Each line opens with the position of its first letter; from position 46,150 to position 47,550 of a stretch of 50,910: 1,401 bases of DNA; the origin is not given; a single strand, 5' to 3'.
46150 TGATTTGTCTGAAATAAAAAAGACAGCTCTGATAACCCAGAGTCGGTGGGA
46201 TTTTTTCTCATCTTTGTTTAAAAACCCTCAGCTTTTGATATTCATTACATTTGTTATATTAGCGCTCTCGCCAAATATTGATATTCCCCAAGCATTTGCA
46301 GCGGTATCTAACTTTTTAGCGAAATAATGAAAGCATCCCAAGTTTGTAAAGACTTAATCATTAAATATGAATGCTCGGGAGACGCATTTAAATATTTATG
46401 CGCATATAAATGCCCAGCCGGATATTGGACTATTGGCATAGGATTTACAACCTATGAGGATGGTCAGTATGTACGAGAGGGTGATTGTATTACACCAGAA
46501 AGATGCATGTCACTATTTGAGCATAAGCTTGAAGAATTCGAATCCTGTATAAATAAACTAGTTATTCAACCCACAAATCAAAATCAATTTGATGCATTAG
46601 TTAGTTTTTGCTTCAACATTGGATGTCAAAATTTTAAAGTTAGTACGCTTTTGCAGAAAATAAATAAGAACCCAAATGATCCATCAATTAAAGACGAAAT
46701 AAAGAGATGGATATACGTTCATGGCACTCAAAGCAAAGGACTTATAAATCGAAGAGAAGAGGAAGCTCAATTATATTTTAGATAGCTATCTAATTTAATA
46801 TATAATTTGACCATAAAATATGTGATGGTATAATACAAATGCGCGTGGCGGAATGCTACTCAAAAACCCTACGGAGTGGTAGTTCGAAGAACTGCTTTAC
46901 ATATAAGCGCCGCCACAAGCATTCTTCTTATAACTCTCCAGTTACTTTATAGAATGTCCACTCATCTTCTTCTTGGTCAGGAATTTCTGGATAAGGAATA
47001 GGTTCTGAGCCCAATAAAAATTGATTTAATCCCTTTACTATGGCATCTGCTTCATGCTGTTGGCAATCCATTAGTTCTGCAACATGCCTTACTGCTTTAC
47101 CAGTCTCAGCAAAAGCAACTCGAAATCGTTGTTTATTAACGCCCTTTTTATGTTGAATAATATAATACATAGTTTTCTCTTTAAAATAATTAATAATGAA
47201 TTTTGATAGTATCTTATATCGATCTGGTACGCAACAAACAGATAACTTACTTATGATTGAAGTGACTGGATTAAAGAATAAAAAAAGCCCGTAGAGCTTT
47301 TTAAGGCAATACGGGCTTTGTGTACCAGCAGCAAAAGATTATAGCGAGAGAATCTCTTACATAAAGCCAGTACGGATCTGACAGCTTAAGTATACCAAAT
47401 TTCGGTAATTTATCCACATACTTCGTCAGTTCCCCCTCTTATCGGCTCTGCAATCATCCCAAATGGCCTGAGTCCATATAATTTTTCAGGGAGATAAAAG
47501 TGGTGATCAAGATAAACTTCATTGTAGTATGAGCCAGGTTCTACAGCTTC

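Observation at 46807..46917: Near-consensus orphan promoter driving a 72-nt tRNA-like cloverleaf RNA, antisense to the leftward operon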

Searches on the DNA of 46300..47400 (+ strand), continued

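Call 69: search_with_rna_model(model_id=R1, sources=[L218, L219, L220, L221, L222, L223, L224, L225, L226, L227, L228, L229, L230, L231, L232, L233], max_evalue=10, show_alignments=3)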
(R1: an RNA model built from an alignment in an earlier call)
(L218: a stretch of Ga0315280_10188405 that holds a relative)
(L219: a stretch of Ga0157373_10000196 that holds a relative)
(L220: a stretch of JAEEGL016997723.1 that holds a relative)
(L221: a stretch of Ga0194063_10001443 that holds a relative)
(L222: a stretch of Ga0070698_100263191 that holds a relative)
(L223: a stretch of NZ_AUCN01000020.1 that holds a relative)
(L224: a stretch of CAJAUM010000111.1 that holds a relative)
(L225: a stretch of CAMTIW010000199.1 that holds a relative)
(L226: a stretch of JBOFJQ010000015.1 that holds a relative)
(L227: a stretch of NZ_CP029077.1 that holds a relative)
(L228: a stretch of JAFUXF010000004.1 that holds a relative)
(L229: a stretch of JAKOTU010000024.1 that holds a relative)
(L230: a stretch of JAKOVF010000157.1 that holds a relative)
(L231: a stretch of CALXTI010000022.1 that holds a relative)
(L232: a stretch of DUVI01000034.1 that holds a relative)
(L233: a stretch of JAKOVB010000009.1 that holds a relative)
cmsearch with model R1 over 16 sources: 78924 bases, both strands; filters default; matches with E-value up to 10: 5.
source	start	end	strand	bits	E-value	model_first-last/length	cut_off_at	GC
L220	979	998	+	18.9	0.023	14-33/72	no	0.45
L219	8472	8491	+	16.9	0.075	14-33/72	no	0.55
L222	207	224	-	16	0.12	15-32/72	no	0.5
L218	200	217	+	16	0.12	15-32/72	no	0.5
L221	2813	2830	-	16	0.12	15-32/72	no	0.5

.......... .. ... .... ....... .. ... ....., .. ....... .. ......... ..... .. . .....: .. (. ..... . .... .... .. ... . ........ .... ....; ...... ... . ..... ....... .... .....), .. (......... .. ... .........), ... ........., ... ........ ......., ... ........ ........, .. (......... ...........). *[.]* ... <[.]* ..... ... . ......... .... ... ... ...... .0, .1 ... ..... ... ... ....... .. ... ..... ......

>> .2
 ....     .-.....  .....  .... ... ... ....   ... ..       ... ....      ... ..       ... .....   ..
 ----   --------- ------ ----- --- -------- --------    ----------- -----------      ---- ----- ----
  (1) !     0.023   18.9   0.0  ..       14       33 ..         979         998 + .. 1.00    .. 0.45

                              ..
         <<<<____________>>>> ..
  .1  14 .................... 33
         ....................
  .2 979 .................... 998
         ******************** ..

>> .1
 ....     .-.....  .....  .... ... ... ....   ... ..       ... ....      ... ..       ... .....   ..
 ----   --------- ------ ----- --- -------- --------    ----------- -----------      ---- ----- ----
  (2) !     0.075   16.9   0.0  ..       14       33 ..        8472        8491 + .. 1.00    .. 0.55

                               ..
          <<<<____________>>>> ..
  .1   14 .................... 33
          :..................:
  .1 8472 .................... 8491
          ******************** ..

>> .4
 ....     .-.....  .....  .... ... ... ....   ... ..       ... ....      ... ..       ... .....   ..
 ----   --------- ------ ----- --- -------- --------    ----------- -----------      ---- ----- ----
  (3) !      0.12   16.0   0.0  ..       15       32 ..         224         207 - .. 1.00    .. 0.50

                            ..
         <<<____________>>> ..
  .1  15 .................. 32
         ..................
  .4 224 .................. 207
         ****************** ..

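Call 81: search_dna_similar(query=window:46786-47330:+, collection=plasmids, mode=distant, max_rows=10, max_evalue=0.01)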
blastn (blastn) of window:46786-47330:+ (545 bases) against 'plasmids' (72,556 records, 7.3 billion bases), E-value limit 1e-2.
No match.

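Call 82: search_dna_similar(query=window:46800-46930:+, collection=phages, mode=distant, max_rows=10, max_evalue=1)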
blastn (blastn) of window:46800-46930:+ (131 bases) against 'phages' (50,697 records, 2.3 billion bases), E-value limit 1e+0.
No match.

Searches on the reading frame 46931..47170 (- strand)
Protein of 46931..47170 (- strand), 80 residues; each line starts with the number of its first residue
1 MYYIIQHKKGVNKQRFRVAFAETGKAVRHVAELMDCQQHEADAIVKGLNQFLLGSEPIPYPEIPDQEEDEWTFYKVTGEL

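Call 15: find_encoding_contigs(protein=window:46931-47170:-, flank=3000, max_places=10)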
Protein window:46931-47170:- (80 aa): 2 contigs read that carry it; 1 place shown.
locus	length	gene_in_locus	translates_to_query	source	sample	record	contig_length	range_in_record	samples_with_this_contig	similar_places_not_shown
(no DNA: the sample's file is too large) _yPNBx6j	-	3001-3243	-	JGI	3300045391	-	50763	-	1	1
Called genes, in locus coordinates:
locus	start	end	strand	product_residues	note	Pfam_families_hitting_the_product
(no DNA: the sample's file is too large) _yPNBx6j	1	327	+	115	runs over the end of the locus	-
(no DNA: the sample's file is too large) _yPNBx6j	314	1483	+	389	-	PF13479:AAA_24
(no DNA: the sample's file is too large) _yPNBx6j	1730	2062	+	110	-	-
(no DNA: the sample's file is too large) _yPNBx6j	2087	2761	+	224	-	-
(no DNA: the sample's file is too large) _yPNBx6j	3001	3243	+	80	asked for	-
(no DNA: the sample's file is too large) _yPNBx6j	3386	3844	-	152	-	PF00959:Phage_lysozyme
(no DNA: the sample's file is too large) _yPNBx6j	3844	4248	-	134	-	-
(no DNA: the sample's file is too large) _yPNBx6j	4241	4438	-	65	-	-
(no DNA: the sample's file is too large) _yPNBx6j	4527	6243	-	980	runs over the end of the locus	-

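Call 17: search_protein_families(library=phrogs, proteins=[window:46931-47170:-], max_evalue=0.01)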
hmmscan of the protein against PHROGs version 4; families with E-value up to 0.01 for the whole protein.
window:46931-47170:- (80 aa): 0 families

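Call 18: search_protein_families(library=pfam, proteins=[window:46931-47170:-], max_evalue=0.01)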
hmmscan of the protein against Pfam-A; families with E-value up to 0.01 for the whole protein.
window:46931-47170:- (80 aa): 0 families

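Call 28: find_homologous_proteins(query=window:46931-47170:-, max_evalue=0.001)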
Query window:46931-47170:- (80 aa): 1 proteins with E <= 0.001 among 1 candidates.
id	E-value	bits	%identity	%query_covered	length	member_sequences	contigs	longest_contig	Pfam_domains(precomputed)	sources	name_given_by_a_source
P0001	7.7e-48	178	100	100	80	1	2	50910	-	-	-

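Call 52: search_protein_representatives(protein=window:46931-47170:-)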
Query: 80 residues. Proteins with E-value up to 0.001 (for the whole library): 2; up to 1e-10: 1; up to 1e-30: 1. The best 2 are listed.
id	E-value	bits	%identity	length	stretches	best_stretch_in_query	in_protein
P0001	2.4e-48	177.5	100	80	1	1-80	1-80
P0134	2.4e-04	37.6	29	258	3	8-37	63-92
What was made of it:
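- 46928..47170 (-): Orphan 80-aa gene, convergent with the promoter. It would be fully covered by a read-through antisense transcript. It may be a small HTH protein. No homologue among 5.8 billion or 1.84 billion proteins (calls 28, 52).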

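Call 57: predict_structure(protein=window:46931-47170:-)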
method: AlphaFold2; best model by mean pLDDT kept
length: 80 residues; sequences in the alignment: 1
mean_pLDDT: 61.2   pTM: 0.47
mean pLDDT of the five models: 61.2, 56.7, 55.6, 55.2, 53.6
residues with pLDDT >= 90: 0; 70-90: 13; 50-70: 56; < 50: 11
segments of 3 or more residues with pLDDT < 50: 59-64
pLDDT, mean of each block of 10 residues (from residue 1): 68 65 55 62 72 55 52 61
secondary structure, 60 per line:
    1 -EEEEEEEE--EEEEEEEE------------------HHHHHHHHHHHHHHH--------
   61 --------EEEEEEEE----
elements in order: E2-9 E12-19 H38-52 E69-76
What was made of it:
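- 46928..47170 (-): The AF2 model is poor (call 57).
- Tried and rejected: Confidence was too low to use (pLDDT 61; call 57).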
